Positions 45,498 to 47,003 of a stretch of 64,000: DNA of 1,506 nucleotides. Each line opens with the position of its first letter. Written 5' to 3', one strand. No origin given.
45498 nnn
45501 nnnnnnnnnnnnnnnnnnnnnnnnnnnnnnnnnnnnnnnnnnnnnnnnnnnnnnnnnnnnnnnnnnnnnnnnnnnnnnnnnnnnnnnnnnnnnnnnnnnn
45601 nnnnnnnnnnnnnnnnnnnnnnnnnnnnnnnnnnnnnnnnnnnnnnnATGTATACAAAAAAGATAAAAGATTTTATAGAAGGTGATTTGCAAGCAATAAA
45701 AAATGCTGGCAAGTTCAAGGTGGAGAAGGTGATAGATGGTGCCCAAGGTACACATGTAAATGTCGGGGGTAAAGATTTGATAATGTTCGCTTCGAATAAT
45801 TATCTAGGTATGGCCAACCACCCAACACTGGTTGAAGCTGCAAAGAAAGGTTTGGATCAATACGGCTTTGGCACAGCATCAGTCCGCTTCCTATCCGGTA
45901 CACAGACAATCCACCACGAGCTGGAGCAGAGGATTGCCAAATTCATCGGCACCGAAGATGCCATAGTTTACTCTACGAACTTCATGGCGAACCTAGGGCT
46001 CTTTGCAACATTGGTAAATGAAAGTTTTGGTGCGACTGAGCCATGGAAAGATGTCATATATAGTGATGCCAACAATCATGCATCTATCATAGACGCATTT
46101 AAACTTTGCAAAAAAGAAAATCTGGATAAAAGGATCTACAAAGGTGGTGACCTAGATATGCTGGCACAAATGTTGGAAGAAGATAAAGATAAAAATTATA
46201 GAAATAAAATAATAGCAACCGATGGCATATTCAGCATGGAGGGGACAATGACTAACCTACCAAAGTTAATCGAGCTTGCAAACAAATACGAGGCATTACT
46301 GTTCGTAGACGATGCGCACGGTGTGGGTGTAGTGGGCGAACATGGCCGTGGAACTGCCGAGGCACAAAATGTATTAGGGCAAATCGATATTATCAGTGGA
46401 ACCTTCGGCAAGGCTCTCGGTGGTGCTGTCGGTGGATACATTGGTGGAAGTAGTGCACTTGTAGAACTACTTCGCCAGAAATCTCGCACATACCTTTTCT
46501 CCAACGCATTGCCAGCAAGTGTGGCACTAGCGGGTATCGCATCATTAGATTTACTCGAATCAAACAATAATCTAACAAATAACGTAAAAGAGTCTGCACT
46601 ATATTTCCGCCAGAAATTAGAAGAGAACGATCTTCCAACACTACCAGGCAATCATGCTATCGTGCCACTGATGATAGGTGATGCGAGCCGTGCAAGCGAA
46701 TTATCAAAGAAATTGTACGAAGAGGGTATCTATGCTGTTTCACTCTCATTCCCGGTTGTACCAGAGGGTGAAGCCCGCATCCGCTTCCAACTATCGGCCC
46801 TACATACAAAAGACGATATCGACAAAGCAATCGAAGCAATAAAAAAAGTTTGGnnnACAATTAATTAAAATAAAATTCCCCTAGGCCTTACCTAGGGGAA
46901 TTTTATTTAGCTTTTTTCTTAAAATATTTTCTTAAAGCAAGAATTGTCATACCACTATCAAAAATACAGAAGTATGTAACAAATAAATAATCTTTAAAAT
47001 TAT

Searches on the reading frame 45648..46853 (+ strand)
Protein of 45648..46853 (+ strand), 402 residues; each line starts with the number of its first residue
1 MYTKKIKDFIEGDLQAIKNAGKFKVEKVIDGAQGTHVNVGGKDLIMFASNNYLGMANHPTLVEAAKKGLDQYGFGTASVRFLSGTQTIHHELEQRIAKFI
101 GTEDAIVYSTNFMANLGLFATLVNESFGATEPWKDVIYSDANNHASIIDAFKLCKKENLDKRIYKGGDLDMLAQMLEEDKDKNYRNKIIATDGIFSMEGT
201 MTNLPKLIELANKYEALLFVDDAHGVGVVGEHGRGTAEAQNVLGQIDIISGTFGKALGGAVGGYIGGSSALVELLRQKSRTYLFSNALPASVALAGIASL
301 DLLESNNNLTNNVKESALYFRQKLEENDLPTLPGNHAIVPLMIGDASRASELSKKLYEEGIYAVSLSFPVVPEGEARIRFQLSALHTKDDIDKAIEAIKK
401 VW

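Call 24: search_protein_families(library=pfam, proteins=[window:45648-46853:+], max_evalue=0.00001)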
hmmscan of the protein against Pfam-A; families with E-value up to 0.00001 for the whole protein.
window:45648-46853:+ (402 aa): 2 families
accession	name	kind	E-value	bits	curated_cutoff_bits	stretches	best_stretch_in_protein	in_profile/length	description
PF00155.27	Aminotran_1_2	-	3.5e-57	194.7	19.7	1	43-398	2-361/361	Aminotransferase class I and II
PF00266.25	Aminotran_5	-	2.5e-08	33.7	21.5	1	84-227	40-181/371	Aminotransferase class-V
